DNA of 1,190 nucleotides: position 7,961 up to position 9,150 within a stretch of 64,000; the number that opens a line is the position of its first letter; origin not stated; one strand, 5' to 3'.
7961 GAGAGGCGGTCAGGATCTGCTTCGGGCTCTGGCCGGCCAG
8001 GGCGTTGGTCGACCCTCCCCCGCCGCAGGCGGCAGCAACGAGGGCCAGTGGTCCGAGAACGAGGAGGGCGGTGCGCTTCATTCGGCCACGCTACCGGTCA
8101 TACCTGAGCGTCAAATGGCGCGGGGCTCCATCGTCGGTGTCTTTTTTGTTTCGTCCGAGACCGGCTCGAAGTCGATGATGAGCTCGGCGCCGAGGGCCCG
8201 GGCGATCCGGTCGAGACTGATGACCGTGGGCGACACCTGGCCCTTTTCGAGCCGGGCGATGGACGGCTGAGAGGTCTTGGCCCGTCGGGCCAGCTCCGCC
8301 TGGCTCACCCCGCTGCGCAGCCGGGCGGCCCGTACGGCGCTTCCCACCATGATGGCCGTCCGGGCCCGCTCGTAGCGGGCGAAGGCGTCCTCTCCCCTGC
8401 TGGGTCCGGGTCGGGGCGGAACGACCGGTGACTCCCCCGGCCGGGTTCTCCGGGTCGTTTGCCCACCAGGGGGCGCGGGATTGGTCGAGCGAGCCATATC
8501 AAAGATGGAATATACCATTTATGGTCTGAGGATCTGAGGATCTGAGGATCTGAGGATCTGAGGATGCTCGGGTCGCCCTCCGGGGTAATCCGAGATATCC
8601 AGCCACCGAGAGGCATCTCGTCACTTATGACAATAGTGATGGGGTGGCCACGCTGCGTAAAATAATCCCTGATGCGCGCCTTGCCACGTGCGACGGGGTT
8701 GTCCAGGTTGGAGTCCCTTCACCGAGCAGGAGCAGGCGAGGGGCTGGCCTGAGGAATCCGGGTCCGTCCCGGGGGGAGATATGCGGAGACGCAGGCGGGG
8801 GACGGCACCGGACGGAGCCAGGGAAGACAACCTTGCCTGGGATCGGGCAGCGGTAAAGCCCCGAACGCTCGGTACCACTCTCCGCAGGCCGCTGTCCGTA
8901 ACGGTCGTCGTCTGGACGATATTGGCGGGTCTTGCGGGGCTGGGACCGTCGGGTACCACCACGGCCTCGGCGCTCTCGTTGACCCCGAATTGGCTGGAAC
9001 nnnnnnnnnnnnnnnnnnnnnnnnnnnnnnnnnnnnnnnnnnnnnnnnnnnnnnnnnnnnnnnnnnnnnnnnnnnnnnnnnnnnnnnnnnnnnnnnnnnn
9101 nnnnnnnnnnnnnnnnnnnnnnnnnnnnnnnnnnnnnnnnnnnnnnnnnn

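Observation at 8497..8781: Octamer microsatellite (gatctgag)x5 in the divergent promoter region between an XRE regulator and the Kelch-Ig surface protein gene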

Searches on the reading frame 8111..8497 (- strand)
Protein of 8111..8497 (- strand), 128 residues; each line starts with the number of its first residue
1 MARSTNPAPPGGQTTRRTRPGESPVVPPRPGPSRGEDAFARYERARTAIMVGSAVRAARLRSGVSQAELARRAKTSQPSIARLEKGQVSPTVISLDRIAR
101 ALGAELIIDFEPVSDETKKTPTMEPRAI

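Call 6: search_protein_families(library=pfam, proteins=[window:8114-8497:-], max_evalue=0.01)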
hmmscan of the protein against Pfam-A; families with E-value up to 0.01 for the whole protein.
window:8114-8497:- (128 aa): 6 families
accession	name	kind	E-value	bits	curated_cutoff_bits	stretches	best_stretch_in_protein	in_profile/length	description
PF01381.28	HTH_3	-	3.3e-12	46.7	23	1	55-104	1-50/55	Helix-turn-helix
PF13560.12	HTH_31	-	1.1e-10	42.1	27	1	52-104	3-56/64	Helix-turn-helix domain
PF13443.12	HTH_26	-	0.00014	22.4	22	1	63-103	10-51/63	Cro/C1-type HTH DNA-binding domain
PF13744.12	HTH_37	-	0.00015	21.9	27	1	44-105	12-74/80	Helix-turn-helix domain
PF12844.13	HTH_19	-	0.0015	18.8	30.2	1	52-103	1-52/64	Helix-turn-helix domain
PF13413.12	HTH_25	-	0.0081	16.4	24.6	0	56-89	3-36/62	Helix-turn-helix domain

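Call 9: find_encoding_contigs(protein=window:8111-8497:-, flank=5000, max_places=10)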
Protein window:8111-8497:- (128 aa): 1 contig read that carries it; 1 place shown.
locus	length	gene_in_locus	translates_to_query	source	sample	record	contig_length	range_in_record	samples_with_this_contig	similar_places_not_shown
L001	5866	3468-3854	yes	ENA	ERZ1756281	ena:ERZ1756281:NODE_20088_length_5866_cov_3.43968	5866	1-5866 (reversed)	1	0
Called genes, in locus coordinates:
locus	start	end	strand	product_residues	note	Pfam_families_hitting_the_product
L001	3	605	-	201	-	?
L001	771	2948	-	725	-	PF07646:Kelch_2 (faint), PF13415:Beta-prop_FBX42, PF13418:Beta-prop_TYW4 (faint), PF24681:Kelch_KLHDC2_KLHL20_DRC7, PF24981:Beta-prop_ATRN-LZTR1, PF24681:Kelch_KLHDC2_KLHL20_DRC7, PF13415:Beta-prop_FBX42 (weak)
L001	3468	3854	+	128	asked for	PF13560:HTH_31, PF01381:HTH_3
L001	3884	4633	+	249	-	-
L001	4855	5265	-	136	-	-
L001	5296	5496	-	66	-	-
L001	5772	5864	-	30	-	?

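Call 13: find_related_loci(query=window:8114-8497:-, collection=genome_contigs, flank=4000)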
Query window:8114-8497:- (128 aa) in genome_contigs; peptide patterns used: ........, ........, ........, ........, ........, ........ (x = any residue, [..] = any of these).
489 stretches matched a pattern; 25 encode a relative of the query (tblastn E <= 1e-3); 25 distinct loci.
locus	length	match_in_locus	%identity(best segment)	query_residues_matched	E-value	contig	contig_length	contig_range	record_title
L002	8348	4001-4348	81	1-116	3e-54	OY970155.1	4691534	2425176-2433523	MAG: uncultured Acidimicrobiaceae bacterium isolate MFD10071.bin.2.24 genome assembly, chromosome: 1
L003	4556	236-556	85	21-127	4e-52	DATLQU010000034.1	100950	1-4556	MAG TPA_asm: Acidimicrobiales bacterium isolate SMAG_U13886 k141_125498, whole genome shotgun sequence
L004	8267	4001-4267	87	32-120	5e-45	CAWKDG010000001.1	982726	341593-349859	MAG: uncultured Acidimicrobiaceae bacterium isolate MFD05512.bin.2.186 genome assembly, contig: contig_10165, whole geno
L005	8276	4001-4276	85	32-122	2e-44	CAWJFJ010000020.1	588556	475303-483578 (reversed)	MAG: uncultured Acidimicrobiaceae bacterium isolate MFD09222.bin.2.139 genome assembly, contig: contig_86242, whole geno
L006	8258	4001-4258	85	29-114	5e-44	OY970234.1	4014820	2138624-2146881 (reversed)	MAG: uncultured Acidimicrobiaceae bacterium isolate MFD04540.bin.1.70 genome assembly, chromosome: 1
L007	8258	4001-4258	84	29-114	1e-42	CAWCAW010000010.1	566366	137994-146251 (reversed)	MAG: uncultured Acidimicrobiaceae bacterium isolate MFD04540.bin.2.81 genome assembly, contig: contig_9765, whole genome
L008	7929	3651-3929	78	19-111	5e-41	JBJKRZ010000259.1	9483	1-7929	MAG: Acidimicrobiales bacterium isolate Bin_70 S1Ck127_3521276_flag_1_multi_7.0000_len_9483, whole genome shotgun sequen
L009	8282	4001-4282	79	19-112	3e-41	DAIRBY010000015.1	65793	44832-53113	MAG TPA_asm: Acidimicrobiales bacterium isolate CTOTU3113 NODE_31_length_65793_cov_5.007910, whole genome shotgun sequen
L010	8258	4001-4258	88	33-117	2e-39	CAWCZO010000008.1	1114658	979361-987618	MAG: uncultured Acidimicrobiaceae bacterium isolate MFD09222.bin.2.120 genome assembly, contig: contig_65807, whole geno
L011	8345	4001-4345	71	14-126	3e-36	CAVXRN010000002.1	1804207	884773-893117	MAG: uncultured Acidimicrobiales bacterium isolate MFD01716.bin.2.26 genome assembly, contig: contig_14358, whole genome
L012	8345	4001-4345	69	1-121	6e-35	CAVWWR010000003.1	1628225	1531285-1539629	MAG: uncultured Acidimicrobiales bacterium isolate MFD03399.bin.2.90 genome assembly, contig: contig_11958, whole genome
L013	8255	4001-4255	71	29-113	1e-34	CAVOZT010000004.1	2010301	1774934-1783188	MAG: uncultured Acidimicrobiales bacterium isolate MFD10064.bin.2.28 genome assembly, contig: contig_902, whole genome s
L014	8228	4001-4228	78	38-113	1e-34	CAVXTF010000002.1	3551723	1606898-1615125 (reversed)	MAG: uncultured Acidimicrobiales bacterium isolate MFD05512.bin.2.148 genome assembly, contig: contig_5129, whole genome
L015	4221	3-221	81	40-112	4e-34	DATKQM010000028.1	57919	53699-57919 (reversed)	MAG TPA_asm: Acidimicrobiales bacterium isolate SMAG_U14002 k141_825114, whole genome shotgun sequence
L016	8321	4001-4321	70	9-116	1e-33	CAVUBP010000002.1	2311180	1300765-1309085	MAG: uncultured Acidimicrobiales bacterium isolate MFD01872.bin.2.79 genome assembly, contig: contig_36247, whole genome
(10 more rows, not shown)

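Call 18: find_homologous_proteins(query=window:8114-8497:-, max_evalue=1e-20)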
Query window:8114-8497:- (128 aa): 205 proteins with E <= 1e-20 among 362 candidates; the best 120 are listed.
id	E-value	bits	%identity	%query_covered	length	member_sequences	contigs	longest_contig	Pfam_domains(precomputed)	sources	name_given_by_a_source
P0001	1.3e-71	256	99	100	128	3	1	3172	PF01381.29,PF13560.13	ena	-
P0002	5.7e-48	180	80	95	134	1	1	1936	PF01381.29,PF13560.13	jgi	jgi:HTH-type transcriptional regulator / antitoxin HipB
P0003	9.8e-48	179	85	88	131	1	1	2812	PF01381.29,PF13560.13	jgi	jgi:HTH-type transcriptional regulator / antitoxin HipB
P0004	1.5e-46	175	84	88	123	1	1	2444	PF01381.29,PF13560.13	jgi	jgi:HTH-type transcriptional regulator / antitoxin HipB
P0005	1.7e-46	175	84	88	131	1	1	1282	PF01381.29,PF13560.13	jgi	jgi:HTH-type transcriptional regulator / antitoxin HipB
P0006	6.2e-46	173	86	84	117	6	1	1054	PF01381.29,PF13560.13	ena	-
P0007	1.3e-45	172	78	95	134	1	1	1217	PF01381.29,PF13560.13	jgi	jgi:HTH-type transcriptional regulator / antitoxin HipB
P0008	2.8e-45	171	84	87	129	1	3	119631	PF01381.29,PF13560.13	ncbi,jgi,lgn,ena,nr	ncbi:MAG TPA: helix-turn-helix transcriptional regulator [Acidimicrobiales bacterium]|nr:helix-turn-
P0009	3.5e-45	171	80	94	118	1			PF01381.29,PF13560.13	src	-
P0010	3.6e-45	171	84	88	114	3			PF01381.29,PF13560.13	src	-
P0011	2.4e-44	168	79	91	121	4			PF01381.29,PF13560.13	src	-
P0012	3.9e-44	168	90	75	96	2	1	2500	PF13744.13,PF01381.29,PF13560.13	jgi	-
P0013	7.8e-44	167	82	88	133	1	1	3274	PF01381.29,PF13560.13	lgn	-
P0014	1.7e-43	166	89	73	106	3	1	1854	PF01381.29,PF13560.13,PF13443.13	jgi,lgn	jgi:ribosome-binding protein aMBF1 (putative translation factor)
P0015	5.0e-43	164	77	94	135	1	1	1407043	PF01381.29,PF13560.13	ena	-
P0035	1.3e-36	143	74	80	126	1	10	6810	PF01381.29,PF13560.13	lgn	-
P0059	2.3e-35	139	81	73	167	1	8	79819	PF01381.29,PF13560.13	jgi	jgi:transcriptional regulator with XRE-family HTH domain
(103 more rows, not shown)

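Call 19: find_encoding_contigs(protein=P0001, flank=3000, max_places=10)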
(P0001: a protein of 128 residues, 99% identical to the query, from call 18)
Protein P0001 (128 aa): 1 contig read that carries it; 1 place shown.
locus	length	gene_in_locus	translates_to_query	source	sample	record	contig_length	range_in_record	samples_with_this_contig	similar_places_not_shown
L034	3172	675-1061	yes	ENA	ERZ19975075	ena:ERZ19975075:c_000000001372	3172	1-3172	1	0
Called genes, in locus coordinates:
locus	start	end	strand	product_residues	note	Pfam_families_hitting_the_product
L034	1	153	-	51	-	?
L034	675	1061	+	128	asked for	PF13560:HTH_31, PF01381:HTH_3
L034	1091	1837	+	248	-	-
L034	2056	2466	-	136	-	-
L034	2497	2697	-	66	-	-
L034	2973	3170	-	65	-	?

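Call 20: list_cluster_members(proteins=[P0001])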
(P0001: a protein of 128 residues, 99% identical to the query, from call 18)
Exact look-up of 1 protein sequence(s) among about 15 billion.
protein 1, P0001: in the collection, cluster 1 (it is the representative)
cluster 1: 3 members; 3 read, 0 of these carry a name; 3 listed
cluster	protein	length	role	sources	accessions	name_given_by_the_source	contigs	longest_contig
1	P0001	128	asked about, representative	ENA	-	-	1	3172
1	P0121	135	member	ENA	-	-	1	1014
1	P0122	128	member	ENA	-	-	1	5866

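Call 22: find_encoding_contigs(protein=P0121, flank=3000, max_places=10)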
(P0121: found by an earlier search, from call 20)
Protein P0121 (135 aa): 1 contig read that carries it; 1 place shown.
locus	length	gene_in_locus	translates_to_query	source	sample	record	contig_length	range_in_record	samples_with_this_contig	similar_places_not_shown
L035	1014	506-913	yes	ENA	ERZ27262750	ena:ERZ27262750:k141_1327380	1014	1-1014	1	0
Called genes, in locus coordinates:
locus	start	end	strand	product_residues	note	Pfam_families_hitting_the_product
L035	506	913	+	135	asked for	PF13560:HTH_31, PF01381:HTH_3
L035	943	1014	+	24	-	?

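Call 28: find_encoding_contigs(protein=P0035, flank=1500, max_places=10)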
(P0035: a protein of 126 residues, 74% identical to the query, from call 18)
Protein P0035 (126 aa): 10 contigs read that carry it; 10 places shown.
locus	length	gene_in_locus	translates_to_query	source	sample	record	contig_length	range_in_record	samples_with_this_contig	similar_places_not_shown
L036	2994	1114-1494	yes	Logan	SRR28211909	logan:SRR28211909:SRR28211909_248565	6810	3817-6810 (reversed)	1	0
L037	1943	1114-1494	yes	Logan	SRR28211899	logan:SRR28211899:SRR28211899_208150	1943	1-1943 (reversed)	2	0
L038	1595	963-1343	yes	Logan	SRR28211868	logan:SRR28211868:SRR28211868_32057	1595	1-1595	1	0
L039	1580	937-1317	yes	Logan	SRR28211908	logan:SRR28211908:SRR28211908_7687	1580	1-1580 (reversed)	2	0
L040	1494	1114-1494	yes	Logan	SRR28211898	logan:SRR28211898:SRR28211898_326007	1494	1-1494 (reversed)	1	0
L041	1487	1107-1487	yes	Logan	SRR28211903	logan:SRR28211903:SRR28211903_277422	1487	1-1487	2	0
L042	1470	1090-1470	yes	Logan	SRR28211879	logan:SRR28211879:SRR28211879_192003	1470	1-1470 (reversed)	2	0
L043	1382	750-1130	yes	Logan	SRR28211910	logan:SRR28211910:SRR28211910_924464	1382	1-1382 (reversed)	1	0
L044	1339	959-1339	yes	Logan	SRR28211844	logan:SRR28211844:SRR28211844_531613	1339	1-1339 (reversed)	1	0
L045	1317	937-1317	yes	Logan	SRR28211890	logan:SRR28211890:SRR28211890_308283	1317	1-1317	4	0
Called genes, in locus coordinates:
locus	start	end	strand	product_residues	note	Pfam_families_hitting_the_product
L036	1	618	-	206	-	?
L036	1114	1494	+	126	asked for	PF13560:HTH_31, PF01381:HTH_3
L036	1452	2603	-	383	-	PF04909:Amidohydro_2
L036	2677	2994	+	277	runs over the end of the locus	-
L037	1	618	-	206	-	?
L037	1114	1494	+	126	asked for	PF13560:HTH_31, PF01381:HTH_3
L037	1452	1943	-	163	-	?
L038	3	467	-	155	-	?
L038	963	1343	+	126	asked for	PF13560:HTH_31, PF01381:HTH_3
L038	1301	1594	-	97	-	?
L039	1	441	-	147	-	?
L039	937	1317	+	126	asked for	PF13560:HTH_31, PF01381:HTH_3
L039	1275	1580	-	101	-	?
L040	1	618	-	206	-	?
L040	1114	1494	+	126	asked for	PF13560:HTH_31, PF01381:HTH_3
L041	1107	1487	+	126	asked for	PF13560:HTH_31, PF01381:HTH_3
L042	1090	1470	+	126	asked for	PF13560:HTH_31, PF01381:HTH_3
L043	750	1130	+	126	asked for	PF13560:HTH_31, PF01381:HTH_3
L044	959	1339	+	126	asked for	PF13560:HTH_31, PF01381:HTH_3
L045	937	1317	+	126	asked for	PF13560:HTH_31, PF01381:HTH_3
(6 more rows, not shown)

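Call 29: find_encoding_contigs(protein=P0059, flank=1500, max_places=10)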
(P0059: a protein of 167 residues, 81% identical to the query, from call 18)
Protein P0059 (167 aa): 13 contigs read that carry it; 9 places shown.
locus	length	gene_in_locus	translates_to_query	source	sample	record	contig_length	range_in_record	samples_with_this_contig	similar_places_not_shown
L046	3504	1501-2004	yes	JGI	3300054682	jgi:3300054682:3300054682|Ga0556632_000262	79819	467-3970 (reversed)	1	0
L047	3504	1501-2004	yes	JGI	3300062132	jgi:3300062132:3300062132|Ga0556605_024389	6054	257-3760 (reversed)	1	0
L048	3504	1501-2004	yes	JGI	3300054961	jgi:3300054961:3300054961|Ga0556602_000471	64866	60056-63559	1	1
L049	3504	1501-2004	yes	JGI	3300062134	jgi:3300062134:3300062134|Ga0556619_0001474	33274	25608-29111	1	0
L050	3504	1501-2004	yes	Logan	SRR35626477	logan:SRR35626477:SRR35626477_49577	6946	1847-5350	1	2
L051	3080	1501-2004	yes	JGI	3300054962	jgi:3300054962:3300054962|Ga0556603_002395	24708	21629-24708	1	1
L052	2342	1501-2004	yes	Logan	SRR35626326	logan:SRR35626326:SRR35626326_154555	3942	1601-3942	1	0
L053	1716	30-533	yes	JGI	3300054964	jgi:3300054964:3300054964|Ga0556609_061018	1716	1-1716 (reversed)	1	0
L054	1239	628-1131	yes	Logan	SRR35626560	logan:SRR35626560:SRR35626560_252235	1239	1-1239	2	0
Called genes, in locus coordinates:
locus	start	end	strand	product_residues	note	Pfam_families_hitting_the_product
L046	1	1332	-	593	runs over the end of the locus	PF02129:Peptidase_S15, PF08530:PepX_C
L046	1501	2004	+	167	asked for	PF13560:HTH_31, PF01381:HTH_3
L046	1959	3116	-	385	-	PF04909:Amidohydro_2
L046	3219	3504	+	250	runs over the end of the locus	?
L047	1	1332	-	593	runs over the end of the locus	PF02129:Peptidase_S15, PF08530:PepX_C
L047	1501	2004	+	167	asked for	PF13560:HTH_31, PF01381:HTH_3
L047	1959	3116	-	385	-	PF04909:Amidohydro_2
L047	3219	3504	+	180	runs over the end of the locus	?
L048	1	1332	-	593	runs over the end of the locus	PF02129:Peptidase_S15, PF08530:PepX_C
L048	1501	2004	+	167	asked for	PF13560:HTH_31, PF01381:HTH_3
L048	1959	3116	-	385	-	PF04909:Amidohydro_2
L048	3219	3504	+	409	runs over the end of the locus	PF01979:Amidohydro_1, PF07969:Amidohydro_3 (weak)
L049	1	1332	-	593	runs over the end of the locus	PF02129:Peptidase_S15, PF08530:PepX_C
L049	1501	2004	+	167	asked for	PF13560:HTH_31, PF01381:HTH_3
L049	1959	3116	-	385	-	PF04909:Amidohydro_2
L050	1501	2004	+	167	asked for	PF13560:HTH_31, PF01381:HTH_3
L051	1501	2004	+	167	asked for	PF13560:HTH_31, PF01381:HTH_3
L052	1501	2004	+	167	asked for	PF13560:HTH_31, PF01381:HTH_3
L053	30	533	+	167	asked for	PF13560:HTH_31, PF01381:HTH_3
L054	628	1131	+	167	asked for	PF13560:HTH_31, PF01381:HTH_3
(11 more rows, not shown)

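Call 65: search_solved_structures(query=window:8114-8497:-, max_evalue=0.01)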
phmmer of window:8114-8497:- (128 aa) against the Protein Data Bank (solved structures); distinct sequences matched with E-value up to 0.01: 11.
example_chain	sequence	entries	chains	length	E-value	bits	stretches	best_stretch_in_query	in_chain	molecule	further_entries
2mez_A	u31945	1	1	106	4.9e-06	30.2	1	54-116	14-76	Multiprotein Bridging Factor (MBP-like)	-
1sq8_A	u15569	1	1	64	1.6e-05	28.5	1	50-105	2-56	dh434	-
6af3_B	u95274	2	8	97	3.2e-05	27.5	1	46-108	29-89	HigA antitoxin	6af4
1per_L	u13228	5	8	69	5e-05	26.9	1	51-106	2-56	PROTEIN (434 REPRESSOR) | 434 REPRESSOR | REPRESSOR PROTEIN CI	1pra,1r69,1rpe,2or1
1r63_A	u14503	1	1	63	5.9e-05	26.7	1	51-105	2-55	REPRESSOR PROTEIN FROM BACTERIOPHAGE 434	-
2r63_A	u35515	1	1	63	0.0004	24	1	51-105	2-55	REPRESSOR PROTEIN FROM BACTERIOPHAGE 434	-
3kxa_A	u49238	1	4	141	0.0046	20.6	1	37-105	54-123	Putative uncharacterized protein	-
1x57_A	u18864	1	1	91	0.0077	19.9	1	46-106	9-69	Endothelial differentiation-related factor 1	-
9b0q_CH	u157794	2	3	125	0.0082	19.8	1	44-106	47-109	Endothelial differentiation-related factor 1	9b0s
9p73_CH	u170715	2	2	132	0.0088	19.7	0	44-106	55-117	Endothelial differentiation-related factor 1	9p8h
6zvh_i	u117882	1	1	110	0.0099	19.5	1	44-106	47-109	Endothelial differentiation-related factor 1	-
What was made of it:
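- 8111..8497 (-): XRE-family (Cro/CI HTH_3) regulator gene, 128 aa. The ATG at 8497 is invariant in orthologues. An upstream in-frame ATG at 8518 is not conserved. The closest solved structures are only generic HTH proteins (call 65).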

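Call 66: search_protein_families(library=ncbifam, proteins=[window:8114-8497:-], max_evalue=0.01)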
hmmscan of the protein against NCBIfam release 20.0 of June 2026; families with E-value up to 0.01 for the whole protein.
window:8114-8497:- (128 aa): 11 families
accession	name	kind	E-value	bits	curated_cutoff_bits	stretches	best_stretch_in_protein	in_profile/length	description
TIGR03070.1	couple_hipB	subfamily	8.4e-11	41.7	71.65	1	51-106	3-58/58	type II toxin-antitoxin system Y4mF family antitoxin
NF006015.0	PRK08154.1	subfamily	3.7e-09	36.2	204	1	41-106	21-86/314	anaerobic benzoate catabolism transcriptional regulator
TIGR00270.2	TIGR00270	equivalog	3.6e-07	30.1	110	1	53-116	78-141/159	multiprotein bridging factor aMBF1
NF041951.1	phage_RstR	subfamily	1.4e-06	28.5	80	1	52-103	4-55/108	RstR family transcriptional repressor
TIGR03830.1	CxxCG_CxxCG_HTH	subfamily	4e-05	23.4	61.8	1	38-91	53-106/127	type II TA system antitoxin MqsA family protein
NF007408.0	PRK09943.1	equivalog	5e-05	22.9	211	1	49-110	6-67/185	HTH-type transcriptional regulator PuuR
NF047948.1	male_kill_WMK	equivalog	0.00026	20.6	300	1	50-105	162-217/300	WO male-killing family protein Wmk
NF046032.1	TransRegSlrRBacil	equivalog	0.0006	19.9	250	1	50-107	1-59/149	HTH-type transcriptional regulator SlrR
TIGR02612.1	mob_myst_A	hypoth_equivalog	0.00089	19.2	122.6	1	55-112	30-89/150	mobile mystery protein A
NF007257.0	PRK09706.1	subfamily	0.001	18.9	101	1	50-102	5-57/135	transcriptional repressor DicA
NF010465.0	PRK13890.1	equivalog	0.0067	16.5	96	1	63-110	18-65/121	conjugal transfer protein TrbA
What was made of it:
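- On XRE / Cro-CI HTH regulators (the adjacent gene): There are only generic matches in NCBIfam and the PDB (calls 65, 66).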

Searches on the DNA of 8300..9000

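Call 56: search_rna_families(source=window, start=8300, end=9000, threshold=evalue, max_evalue=1)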
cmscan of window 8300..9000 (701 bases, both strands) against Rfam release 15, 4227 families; matches with E-value up to 1: 2.
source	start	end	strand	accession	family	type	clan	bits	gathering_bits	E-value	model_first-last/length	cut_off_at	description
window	8710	8758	+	RF00381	Antizyme_FSE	Cis-reg; frameshift_element;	-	19.4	40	0.22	1-59/59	no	Antizyme RNA frameshifting stimulation element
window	8883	8933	+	RF02224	sX5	Gene; sRNA;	-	16.5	50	0.76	1-49/49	no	Xanthomonadaceae sRNA sX5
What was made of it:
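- Tried and rejected: The Rfam scan of 8300..9000 gave only sub-threshold chance hits (call 56).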
